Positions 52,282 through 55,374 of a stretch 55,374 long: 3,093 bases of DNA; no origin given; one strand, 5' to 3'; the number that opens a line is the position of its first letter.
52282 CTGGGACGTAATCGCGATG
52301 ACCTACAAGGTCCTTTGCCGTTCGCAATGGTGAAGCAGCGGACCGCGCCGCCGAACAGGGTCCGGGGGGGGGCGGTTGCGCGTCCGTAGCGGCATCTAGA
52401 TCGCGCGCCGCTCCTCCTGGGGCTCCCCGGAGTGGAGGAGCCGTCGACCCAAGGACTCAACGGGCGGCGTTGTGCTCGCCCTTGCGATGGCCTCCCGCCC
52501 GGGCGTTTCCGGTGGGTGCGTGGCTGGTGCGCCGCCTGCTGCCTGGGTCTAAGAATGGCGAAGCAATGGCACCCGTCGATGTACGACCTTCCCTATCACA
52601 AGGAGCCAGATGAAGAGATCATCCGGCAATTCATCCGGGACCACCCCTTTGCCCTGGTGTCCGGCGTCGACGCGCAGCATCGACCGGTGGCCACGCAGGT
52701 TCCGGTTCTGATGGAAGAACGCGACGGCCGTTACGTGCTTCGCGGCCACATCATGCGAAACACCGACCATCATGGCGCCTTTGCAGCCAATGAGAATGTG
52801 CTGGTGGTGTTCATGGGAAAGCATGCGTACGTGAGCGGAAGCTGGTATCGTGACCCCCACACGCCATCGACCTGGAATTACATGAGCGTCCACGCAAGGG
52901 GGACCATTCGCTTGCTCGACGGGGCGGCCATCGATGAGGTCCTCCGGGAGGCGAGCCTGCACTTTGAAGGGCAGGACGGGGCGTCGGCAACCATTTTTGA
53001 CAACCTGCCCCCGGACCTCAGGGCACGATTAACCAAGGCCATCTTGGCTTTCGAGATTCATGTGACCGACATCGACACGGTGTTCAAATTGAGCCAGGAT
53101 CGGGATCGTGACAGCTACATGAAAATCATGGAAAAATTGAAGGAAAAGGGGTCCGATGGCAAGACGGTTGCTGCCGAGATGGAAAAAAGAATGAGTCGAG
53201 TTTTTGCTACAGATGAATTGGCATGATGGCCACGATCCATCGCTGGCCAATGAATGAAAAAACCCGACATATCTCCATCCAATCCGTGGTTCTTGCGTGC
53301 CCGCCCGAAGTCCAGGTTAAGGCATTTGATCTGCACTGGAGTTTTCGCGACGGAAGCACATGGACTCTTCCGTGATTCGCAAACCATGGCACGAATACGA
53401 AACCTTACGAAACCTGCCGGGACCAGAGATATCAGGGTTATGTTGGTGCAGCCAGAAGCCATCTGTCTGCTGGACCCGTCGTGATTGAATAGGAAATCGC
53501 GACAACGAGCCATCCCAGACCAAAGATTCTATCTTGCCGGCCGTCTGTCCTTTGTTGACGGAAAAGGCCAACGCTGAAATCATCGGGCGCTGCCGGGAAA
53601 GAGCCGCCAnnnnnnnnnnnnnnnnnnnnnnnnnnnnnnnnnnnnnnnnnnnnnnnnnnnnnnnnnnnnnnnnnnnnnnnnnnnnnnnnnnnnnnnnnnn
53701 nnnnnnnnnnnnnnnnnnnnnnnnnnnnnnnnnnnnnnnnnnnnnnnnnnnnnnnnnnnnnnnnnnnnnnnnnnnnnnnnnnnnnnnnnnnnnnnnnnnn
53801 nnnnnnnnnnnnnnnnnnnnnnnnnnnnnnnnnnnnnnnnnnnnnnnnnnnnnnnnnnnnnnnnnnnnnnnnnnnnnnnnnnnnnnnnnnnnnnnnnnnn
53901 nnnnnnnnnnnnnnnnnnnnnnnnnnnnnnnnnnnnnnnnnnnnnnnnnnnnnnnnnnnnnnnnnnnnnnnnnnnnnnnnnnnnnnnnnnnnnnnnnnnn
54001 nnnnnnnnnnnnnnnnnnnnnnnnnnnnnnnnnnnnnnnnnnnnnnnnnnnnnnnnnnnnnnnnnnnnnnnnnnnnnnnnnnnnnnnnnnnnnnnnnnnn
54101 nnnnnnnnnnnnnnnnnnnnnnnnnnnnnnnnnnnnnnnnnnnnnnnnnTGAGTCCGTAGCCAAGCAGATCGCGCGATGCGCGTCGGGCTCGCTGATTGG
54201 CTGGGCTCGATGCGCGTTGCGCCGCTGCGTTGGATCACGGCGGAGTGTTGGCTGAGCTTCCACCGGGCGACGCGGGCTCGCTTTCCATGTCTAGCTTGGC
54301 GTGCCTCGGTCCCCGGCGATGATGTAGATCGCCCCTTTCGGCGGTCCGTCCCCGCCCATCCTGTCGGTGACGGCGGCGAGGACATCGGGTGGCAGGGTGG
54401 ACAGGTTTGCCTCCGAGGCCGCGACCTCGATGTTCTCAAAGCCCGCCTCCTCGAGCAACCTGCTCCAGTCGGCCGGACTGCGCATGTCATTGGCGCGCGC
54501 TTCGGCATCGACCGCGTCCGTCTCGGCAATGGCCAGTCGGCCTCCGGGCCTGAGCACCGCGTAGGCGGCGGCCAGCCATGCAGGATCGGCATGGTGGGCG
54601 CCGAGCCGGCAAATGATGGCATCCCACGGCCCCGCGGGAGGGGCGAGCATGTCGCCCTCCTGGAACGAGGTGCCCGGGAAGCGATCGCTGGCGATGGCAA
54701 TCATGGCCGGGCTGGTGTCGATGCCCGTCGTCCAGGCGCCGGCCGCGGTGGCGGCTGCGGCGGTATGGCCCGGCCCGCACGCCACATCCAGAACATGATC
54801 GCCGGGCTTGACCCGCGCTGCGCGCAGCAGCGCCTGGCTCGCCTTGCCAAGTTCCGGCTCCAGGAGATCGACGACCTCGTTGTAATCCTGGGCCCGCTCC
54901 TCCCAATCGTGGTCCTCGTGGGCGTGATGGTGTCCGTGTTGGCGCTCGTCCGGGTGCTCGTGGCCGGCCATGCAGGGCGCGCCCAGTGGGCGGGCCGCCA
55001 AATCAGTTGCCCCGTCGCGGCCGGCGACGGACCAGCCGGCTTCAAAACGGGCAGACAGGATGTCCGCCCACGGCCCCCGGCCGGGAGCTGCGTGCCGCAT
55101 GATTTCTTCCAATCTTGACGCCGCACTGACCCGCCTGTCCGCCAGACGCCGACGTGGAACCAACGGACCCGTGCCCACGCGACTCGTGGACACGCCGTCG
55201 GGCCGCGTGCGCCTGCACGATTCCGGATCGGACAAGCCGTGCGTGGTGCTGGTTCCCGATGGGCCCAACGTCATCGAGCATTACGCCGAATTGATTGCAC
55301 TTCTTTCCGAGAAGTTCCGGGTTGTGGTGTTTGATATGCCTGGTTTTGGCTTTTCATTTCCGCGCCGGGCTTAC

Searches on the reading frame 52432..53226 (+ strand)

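Call 14: search_protein_families(library=pfam, proteins=[window:52432-53226:+], max_evalue=0.001)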
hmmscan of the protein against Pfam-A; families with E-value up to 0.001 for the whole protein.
window:52432-53226:+ (264 aa): 2 families
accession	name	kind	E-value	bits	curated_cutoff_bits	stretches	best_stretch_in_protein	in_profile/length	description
PF04299.18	FMN_bind_2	-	7.8e-39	133.5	22.4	1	50-212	1-167/168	Putative FMN-binding domain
PF01243.27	PNPOx_N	-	5e-05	24.1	28.1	1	63-178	4-93/120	Pyridoxamine 5'-phosphate oxidase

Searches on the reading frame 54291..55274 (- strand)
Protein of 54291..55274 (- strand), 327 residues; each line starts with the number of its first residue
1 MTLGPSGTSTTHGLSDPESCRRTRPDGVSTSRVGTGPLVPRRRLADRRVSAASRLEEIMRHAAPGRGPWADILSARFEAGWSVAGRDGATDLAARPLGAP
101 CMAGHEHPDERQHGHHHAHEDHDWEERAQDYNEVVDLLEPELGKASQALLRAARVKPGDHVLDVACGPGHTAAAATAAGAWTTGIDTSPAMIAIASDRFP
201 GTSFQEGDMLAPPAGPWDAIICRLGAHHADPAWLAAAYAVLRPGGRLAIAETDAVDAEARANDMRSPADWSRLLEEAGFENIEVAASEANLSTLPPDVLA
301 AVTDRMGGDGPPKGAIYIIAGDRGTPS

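Call 14: search_protein_families(library=pfam, proteins=[window:54291-55274:-], max_evalue=0.001)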
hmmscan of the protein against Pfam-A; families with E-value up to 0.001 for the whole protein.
window:54291-55274:- (327 aa): 6 families
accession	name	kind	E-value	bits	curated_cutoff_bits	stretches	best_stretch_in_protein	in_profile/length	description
PF13489.12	Methyltransf_23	-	2.2e-15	57.2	27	1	146-283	10-163/164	Methyltransferase domain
PF13649.12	Methyltransf_25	-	3.1e-15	57.1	27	1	161-245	1-97/97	Methyltransferase domain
PF08241.18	Methyltransf_11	-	2.4e-12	47.8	21.2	1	162-249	1-95/95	Methyltransferase domain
PF13847.12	Methyltransf_31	-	1.8e-09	37.9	27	1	156-278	2-145/145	Methyltransferase domain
PF08242.18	Methyltransf_12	-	2.3e-09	38.3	30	1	162-247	1-98/98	Methyltransferase domain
PF01209.24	Ubie_methyltran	-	0.00029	20.7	20.1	0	132-256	24-158/233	ubiE/COQ5 methyltransferase family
